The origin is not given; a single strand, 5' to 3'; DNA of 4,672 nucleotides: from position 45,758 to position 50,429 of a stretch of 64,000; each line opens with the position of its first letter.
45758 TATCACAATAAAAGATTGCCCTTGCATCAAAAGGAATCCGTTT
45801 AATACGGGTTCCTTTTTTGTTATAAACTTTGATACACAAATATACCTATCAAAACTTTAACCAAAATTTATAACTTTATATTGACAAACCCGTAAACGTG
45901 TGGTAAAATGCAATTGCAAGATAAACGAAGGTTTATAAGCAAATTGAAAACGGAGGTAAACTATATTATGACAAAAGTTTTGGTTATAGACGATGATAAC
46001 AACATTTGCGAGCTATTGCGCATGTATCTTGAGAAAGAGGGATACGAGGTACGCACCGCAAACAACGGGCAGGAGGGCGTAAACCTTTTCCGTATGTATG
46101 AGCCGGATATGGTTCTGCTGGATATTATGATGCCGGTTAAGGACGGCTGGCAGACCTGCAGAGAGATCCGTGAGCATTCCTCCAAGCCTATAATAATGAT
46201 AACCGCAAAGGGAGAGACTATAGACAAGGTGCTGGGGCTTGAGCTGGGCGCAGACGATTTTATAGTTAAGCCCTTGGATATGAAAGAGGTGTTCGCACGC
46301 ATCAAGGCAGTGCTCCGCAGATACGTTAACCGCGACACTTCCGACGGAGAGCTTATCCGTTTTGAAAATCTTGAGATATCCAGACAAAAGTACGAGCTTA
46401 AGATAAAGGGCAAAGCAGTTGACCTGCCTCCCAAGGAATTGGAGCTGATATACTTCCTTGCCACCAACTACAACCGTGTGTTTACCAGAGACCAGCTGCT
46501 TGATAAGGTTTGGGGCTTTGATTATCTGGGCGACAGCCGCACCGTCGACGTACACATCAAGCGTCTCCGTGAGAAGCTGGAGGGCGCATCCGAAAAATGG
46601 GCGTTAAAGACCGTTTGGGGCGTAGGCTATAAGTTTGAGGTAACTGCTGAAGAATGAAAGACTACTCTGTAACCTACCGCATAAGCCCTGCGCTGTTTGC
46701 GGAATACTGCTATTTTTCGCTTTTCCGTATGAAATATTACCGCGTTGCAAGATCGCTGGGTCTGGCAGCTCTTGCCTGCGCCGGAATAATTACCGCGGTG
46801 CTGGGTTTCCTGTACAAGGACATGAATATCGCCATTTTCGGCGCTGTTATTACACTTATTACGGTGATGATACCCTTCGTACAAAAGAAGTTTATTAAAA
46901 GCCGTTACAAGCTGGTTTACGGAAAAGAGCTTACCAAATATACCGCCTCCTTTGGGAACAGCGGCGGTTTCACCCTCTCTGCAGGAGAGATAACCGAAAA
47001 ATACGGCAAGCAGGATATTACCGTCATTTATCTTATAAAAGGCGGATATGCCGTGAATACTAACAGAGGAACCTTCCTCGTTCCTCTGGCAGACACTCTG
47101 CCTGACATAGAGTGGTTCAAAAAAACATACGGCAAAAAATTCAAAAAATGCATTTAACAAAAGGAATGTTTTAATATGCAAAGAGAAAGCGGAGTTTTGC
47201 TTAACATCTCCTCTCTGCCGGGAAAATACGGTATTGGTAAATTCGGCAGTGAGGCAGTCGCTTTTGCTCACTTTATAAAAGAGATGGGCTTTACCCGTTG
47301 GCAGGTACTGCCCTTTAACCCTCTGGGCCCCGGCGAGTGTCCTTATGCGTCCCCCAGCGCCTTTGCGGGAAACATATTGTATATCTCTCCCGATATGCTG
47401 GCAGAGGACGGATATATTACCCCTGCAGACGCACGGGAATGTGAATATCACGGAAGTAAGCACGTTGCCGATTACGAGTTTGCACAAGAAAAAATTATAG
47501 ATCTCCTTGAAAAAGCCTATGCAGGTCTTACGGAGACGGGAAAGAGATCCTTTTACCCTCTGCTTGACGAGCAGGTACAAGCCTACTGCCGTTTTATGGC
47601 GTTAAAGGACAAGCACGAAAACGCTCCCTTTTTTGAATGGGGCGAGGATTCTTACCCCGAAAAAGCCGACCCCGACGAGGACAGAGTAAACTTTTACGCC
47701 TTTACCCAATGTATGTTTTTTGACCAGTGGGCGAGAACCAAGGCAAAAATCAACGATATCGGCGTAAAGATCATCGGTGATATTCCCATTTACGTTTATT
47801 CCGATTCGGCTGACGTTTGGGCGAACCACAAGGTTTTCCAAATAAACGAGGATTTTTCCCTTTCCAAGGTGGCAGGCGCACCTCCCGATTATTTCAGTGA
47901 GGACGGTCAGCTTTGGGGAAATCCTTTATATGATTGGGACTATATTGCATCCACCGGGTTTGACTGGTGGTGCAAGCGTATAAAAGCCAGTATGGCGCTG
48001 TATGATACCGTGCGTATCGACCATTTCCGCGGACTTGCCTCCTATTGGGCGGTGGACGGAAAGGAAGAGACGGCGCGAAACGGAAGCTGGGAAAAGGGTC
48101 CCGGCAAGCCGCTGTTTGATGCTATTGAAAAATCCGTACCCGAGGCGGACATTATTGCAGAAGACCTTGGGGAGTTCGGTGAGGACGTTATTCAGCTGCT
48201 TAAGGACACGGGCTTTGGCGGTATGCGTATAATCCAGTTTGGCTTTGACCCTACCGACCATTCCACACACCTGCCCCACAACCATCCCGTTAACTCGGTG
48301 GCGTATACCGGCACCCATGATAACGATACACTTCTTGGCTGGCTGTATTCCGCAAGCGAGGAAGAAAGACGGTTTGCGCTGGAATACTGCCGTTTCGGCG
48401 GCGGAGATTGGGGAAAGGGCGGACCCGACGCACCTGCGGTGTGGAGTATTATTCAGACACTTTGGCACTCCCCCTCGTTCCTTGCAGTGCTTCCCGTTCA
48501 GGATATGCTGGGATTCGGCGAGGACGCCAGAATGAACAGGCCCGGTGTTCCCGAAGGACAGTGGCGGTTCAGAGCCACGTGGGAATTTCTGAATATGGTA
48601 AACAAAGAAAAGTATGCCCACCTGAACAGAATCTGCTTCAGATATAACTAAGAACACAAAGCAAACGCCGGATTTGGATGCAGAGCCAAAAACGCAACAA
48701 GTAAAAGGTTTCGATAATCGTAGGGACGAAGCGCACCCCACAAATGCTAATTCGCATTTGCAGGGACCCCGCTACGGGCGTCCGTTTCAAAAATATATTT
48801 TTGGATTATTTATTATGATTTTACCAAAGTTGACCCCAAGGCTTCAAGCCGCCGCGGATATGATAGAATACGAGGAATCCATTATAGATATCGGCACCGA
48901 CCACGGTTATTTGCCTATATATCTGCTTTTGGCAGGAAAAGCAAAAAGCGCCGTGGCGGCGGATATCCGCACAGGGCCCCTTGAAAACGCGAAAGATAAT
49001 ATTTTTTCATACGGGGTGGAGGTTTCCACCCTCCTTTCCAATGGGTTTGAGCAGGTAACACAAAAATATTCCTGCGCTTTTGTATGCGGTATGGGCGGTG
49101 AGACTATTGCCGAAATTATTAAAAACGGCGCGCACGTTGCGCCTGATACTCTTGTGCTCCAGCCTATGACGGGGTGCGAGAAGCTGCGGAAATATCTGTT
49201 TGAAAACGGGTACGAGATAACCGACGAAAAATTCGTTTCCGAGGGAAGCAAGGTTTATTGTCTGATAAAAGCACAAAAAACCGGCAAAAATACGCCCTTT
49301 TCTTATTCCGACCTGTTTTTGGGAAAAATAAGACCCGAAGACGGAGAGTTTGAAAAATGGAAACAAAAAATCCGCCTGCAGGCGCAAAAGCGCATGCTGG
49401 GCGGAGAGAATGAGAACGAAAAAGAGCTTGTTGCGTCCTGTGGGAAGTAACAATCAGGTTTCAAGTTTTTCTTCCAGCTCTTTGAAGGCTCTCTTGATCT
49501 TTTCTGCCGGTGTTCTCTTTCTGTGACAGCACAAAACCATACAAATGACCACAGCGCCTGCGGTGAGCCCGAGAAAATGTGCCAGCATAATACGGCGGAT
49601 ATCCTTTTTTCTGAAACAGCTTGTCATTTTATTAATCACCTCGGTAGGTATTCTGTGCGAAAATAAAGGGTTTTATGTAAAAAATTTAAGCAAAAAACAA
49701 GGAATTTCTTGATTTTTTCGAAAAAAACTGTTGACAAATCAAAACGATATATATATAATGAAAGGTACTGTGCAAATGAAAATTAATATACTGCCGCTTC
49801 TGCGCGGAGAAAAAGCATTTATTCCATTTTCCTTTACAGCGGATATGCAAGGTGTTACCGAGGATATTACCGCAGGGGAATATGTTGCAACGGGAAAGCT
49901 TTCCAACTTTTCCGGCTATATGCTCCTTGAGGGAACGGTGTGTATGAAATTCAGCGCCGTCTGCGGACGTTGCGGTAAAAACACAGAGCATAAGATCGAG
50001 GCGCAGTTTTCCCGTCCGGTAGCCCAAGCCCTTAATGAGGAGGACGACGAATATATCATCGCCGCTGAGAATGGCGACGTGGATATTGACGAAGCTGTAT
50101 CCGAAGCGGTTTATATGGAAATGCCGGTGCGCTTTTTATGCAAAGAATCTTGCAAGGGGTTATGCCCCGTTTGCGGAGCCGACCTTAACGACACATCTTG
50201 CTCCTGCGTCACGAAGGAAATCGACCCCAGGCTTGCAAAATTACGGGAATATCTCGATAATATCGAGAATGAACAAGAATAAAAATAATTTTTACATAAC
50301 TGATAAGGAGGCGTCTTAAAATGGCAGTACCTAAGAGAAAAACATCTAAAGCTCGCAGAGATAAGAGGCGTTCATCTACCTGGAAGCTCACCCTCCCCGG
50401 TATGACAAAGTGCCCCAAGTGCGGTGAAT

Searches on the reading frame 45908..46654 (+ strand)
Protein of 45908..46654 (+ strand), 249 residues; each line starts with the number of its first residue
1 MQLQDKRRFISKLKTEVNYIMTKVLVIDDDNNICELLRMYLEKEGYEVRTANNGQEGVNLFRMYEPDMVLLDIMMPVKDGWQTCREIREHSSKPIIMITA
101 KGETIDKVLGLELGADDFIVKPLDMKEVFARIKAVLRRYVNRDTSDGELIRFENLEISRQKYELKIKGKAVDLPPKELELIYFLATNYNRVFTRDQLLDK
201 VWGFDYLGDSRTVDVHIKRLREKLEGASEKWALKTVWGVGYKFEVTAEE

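Call 76: search_protein_families(library=pfam, proteins=[window:45908-46654:+], max_evalue=0.00001)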
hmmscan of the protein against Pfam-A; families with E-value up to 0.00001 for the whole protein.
window:45908-46654:+ (249 aa): 2 families
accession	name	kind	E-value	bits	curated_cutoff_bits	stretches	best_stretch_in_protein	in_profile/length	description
PF00072.30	Response_reg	-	1.2e-30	106.3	30.2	1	24-132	1-110/111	Response regulator receiver domain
PF00486.34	Trans_reg_C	-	7.8e-27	93.6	26.2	1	168-243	1-77/77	Transcriptional regulatory protein, C terminal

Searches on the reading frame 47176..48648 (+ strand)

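Call 76: search_protein_families(library=pfam, proteins=[window:47176-48648:+], max_evalue=0.00001)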
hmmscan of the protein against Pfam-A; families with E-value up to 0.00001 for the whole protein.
window:47176-48648:+ (491 aa): 1 family
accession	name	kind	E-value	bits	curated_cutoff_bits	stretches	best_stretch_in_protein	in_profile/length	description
PF02446.23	Glyco_hydro_77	-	2.5e-144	482.1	25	1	9-469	1-461/465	4-alpha-glucanotransferase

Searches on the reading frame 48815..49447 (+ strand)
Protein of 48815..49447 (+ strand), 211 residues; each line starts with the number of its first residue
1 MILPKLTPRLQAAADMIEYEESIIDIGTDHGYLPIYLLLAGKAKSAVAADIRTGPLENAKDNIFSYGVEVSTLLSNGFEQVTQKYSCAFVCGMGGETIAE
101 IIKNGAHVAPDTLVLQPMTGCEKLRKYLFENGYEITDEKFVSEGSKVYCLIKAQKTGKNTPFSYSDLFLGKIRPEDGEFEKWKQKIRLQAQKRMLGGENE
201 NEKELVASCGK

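Call 76: search_protein_families(library=pfam, proteins=[window:48815-49447:+], max_evalue=0.00001)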
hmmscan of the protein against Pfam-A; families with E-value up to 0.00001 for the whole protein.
window:48815-49447:+ (211 aa): 2 families
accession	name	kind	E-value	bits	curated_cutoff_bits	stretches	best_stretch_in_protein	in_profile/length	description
PF12847.13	Methyltransf_18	-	1.3e-45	155.6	27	1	6-151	1-151/151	Methyltransferase domain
PF04816.18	TrmK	-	8.2e-37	127.2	27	1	23-187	1-175/205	tRNA (adenine(22)-N(1))-methyltransferase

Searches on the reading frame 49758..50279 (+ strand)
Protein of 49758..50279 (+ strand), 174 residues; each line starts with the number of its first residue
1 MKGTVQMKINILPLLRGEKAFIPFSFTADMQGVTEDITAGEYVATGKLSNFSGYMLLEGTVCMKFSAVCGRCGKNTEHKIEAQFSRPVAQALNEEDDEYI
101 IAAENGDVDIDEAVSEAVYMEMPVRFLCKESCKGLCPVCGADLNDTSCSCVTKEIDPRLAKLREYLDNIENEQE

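Call 76: search_protein_families(library=pfam, proteins=[window:49758-50279:+], max_evalue=0.00001)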
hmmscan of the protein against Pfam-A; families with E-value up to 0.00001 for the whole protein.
window:49758-50279:+ (174 aa): 1 family
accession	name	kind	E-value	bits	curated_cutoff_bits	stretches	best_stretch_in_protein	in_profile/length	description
PF02620.22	YceD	-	6.4e-23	81.5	33.2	1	57-163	1-116/119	Large ribosomal RNA subunit accumulation protein YceD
